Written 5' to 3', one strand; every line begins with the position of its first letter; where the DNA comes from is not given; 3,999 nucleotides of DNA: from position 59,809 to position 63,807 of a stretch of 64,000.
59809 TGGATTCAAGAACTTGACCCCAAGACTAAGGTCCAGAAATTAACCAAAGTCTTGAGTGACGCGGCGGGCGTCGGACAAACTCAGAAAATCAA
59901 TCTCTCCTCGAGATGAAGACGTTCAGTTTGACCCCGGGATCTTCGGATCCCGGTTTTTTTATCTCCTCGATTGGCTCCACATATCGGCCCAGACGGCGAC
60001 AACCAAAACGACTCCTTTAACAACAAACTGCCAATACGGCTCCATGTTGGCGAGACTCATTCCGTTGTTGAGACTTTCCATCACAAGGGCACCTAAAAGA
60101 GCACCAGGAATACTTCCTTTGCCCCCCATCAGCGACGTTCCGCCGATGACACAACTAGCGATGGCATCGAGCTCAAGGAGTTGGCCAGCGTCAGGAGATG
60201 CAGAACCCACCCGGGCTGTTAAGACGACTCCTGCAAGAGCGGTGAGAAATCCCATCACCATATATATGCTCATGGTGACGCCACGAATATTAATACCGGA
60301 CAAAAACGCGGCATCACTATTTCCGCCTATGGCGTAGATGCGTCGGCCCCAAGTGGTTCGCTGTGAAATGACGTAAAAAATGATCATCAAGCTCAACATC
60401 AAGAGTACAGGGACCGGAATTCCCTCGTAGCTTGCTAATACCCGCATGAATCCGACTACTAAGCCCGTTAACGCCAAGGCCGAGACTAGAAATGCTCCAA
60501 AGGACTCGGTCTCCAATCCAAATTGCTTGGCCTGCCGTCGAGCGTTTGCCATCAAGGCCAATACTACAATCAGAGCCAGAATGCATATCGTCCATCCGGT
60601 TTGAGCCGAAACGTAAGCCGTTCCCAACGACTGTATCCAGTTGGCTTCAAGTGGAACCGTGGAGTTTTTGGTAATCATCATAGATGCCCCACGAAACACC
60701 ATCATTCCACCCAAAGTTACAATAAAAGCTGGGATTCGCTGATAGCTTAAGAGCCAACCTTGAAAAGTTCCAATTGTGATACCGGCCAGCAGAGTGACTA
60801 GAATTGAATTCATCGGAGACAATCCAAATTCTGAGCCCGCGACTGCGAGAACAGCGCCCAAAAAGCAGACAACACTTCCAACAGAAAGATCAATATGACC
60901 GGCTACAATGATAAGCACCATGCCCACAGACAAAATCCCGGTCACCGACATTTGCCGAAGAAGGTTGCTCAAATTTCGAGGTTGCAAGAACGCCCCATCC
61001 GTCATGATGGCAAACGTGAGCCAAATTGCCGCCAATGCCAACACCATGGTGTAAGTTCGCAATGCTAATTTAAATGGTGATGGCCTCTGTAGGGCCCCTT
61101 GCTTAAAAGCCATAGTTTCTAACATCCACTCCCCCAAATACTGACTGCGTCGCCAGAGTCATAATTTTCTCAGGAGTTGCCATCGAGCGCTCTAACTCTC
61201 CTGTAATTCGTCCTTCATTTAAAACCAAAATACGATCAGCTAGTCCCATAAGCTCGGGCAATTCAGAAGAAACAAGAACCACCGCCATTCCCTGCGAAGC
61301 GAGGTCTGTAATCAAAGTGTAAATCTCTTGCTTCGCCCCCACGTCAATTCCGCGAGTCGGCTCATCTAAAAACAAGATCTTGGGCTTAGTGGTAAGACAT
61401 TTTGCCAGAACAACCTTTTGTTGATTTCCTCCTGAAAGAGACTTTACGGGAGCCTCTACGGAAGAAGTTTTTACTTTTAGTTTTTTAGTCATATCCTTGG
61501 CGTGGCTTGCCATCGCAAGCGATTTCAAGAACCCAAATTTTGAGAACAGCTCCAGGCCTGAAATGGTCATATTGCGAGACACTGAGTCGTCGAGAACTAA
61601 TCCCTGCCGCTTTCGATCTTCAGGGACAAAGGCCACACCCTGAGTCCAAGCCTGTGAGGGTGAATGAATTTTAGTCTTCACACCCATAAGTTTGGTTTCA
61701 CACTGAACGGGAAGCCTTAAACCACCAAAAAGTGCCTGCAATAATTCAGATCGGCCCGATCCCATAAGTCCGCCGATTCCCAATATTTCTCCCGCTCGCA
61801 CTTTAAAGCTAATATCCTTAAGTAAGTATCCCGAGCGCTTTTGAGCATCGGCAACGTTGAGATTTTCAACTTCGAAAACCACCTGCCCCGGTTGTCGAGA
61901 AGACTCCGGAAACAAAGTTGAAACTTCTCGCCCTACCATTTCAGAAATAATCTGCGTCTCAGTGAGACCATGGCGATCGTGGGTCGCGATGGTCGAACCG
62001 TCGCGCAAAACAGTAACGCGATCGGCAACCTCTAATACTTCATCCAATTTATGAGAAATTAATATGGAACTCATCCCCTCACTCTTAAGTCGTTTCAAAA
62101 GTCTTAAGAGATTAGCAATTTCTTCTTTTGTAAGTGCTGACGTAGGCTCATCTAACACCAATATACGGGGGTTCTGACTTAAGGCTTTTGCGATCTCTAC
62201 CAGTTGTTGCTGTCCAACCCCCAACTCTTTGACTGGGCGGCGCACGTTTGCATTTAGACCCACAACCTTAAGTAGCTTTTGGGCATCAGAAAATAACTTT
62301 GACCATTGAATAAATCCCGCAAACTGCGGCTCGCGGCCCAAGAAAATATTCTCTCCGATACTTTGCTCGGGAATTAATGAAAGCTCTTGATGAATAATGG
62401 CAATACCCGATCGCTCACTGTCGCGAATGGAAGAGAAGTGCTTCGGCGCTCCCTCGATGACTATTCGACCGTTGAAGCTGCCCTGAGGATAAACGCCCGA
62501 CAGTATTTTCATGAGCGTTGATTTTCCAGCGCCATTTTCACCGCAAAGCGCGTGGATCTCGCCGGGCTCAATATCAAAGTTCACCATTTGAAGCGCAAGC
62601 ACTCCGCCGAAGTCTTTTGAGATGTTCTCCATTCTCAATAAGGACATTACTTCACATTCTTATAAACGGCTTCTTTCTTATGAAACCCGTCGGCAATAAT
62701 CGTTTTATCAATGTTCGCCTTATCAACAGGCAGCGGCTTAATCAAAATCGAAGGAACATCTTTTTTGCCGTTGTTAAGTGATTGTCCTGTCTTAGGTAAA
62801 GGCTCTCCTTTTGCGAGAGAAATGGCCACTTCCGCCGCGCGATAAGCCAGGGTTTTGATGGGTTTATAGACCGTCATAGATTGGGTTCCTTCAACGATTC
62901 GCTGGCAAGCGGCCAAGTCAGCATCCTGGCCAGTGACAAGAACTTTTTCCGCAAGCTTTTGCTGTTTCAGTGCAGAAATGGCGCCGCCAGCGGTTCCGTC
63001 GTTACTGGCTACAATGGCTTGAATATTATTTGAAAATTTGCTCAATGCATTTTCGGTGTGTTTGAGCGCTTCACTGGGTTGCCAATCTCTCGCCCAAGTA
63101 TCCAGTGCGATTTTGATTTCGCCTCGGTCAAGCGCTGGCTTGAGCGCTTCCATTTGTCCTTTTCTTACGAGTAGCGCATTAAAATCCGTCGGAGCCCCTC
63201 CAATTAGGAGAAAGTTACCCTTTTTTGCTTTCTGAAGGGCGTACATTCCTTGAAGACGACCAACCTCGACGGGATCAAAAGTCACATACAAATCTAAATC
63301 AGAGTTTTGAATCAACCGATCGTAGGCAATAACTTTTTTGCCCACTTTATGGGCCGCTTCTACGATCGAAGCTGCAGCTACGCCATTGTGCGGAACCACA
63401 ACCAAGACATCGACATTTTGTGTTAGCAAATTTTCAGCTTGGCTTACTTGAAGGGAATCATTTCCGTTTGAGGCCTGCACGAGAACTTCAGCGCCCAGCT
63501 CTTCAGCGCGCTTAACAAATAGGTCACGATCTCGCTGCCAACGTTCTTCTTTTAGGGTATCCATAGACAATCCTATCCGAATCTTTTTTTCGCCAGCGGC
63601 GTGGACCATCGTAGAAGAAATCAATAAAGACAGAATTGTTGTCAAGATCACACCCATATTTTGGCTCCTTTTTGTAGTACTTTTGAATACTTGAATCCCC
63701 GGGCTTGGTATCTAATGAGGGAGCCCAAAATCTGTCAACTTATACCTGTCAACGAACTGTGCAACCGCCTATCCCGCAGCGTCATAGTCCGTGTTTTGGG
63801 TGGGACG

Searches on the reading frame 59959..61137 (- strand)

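Call 90: search_protein_families(library=pfam, proteins=[window:59959-61137:-], max_evalue=0.001)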
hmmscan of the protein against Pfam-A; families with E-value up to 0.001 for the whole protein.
window:59959-61137:- (392 aa): 1 family
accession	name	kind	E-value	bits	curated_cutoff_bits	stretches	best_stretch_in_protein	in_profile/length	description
PF02653.21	BPD_transp_2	-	4.2e-40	138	26.8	1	55-381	1-268/269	Branched-chain amino acid transport system / permease component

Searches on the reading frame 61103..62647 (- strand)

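Call 72: search_protein_families(library=pfam, proteins=[window:61103-62647:-], max_evalue=0.0001)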
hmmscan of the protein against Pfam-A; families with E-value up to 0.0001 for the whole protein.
window:61103-62647:- (514 aa): 4 families
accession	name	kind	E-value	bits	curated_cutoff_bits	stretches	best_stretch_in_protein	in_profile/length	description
PF00005.33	ABC_tran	-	9.4e-54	182.2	25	2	19-170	1-137/137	ABC transporter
PF13304.12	AAA_21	-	2.6e-11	44.6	27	0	31-51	1-21/304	AAA domain, putative AbiEii toxin, Type IV TA system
PF09818.15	ABC_ATPase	-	8.4e-08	32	23.2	0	163-217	191-249/283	P-loop domain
PF02463.25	SMC_N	-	5.2e-05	23.2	40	0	124-212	125-209/220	RecF/RecN/SMC N terminal domain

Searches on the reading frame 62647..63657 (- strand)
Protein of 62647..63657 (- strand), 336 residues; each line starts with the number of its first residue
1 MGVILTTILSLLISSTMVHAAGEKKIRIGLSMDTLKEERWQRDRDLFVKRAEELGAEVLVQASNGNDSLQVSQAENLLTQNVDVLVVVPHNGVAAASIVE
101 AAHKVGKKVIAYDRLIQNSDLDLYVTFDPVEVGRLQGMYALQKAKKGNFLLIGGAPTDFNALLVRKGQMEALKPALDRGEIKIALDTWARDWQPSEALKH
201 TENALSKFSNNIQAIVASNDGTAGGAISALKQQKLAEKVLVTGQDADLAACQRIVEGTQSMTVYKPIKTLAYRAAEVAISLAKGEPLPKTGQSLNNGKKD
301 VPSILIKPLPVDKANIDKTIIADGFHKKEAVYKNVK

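Call 72: search_protein_families(library=pfam, proteins=[window:62647-63657:-], max_evalue=0.0001)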
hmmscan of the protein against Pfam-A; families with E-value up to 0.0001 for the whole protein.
window:62647-63657:- (336 aa): 3 families
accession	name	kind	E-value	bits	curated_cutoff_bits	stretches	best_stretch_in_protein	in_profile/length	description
PF13407.12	Peripla_BP_4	-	2.2e-59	201.5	35.1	1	28-285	1-257/258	Periplasmic binding protein domain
PF00532.27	Peripla_BP_1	-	1.1e-08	35.4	22.2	1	49-234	25-205/281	Periplasmic binding proteins and sugar binding domain of LacI family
PF13377.12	Peripla_BP_3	-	6.2e-06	26.8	26.5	0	196-289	64-152/167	Periplasmic binding protein-like domain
